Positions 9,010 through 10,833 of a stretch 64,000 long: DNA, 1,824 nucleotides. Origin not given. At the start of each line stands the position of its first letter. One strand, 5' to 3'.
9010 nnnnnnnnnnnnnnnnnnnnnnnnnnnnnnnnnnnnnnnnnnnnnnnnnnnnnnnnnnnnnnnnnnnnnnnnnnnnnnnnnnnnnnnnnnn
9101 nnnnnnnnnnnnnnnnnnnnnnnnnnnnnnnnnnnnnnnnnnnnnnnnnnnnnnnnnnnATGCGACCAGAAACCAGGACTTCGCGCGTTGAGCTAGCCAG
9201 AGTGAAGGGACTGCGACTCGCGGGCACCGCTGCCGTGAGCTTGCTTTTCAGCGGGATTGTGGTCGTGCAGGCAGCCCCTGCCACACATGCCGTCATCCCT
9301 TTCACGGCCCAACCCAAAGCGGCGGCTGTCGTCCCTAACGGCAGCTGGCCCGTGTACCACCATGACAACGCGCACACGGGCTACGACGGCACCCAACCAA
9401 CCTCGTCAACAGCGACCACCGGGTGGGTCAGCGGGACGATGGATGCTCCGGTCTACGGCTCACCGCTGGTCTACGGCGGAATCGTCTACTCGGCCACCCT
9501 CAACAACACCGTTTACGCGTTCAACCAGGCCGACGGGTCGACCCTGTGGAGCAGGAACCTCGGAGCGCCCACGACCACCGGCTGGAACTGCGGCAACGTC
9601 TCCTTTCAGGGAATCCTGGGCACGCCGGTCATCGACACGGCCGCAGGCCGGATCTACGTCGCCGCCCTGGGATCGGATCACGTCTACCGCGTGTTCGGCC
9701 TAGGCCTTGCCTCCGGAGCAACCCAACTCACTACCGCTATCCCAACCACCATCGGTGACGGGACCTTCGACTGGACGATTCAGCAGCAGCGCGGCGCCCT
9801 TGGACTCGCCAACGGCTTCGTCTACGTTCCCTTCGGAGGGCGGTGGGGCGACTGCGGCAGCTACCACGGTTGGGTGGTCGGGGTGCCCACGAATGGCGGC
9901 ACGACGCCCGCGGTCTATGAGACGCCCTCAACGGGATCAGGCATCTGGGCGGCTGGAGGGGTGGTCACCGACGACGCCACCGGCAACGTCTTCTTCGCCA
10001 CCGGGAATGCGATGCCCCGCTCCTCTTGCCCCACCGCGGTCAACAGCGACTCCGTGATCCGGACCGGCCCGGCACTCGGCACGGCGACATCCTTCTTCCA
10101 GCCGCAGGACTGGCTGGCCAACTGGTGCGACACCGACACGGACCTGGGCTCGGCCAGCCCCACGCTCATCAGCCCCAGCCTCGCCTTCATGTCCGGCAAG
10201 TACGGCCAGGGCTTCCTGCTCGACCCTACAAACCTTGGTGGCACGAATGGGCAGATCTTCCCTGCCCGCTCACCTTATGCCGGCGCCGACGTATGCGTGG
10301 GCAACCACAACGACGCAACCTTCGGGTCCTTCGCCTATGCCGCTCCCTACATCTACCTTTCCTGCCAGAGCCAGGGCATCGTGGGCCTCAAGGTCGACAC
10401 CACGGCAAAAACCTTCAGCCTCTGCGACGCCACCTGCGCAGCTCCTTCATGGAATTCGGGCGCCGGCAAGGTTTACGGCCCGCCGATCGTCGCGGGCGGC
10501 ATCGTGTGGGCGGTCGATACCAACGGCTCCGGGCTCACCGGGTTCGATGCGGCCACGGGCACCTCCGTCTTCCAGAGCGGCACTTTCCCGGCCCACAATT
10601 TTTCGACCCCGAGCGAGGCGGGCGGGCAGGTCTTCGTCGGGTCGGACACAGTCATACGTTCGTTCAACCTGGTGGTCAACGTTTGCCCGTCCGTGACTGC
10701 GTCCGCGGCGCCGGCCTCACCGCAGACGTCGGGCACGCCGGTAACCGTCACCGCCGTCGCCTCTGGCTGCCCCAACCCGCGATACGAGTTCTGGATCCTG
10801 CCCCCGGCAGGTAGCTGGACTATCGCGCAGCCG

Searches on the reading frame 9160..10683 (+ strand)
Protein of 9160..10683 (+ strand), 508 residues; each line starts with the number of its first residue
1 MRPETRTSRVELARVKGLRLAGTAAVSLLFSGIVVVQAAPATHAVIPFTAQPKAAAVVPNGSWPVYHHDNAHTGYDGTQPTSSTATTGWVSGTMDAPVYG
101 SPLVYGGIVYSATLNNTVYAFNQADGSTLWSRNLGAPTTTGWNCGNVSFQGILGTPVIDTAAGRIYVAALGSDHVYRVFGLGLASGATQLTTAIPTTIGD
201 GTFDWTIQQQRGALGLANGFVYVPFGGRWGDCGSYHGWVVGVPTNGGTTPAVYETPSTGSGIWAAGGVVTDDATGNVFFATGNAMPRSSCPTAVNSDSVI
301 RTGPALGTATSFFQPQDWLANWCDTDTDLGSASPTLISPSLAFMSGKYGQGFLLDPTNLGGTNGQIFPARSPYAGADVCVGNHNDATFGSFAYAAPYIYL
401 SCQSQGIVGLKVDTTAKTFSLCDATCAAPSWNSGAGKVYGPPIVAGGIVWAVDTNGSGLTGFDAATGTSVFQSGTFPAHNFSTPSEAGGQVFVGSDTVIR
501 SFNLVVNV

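Call 56: search_protein_families(library=pfam, proteins=[window:9160-10683:+], max_evalue=1)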
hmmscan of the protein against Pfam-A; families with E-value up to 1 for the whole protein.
window:9160-10683:+ (508 aa): 3 families
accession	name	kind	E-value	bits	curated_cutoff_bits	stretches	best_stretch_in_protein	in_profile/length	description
PF13360.13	PQQ_2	-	2.5e-11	44.1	27.6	2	92-140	59-107/233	Outer membrane protein assembly factor BamB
PF13570.13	Beta-prop_ACSF4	-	2.9e-07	30.6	133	2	93-137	130-176/329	Beta-alanine-activating enzyme, beta-propeller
PF01011.28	PQQ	-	1.5e-05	24.3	26.7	2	100-140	51-91/595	Glucose/ethanol/alcohol dehydrogenase, beta-propeller domain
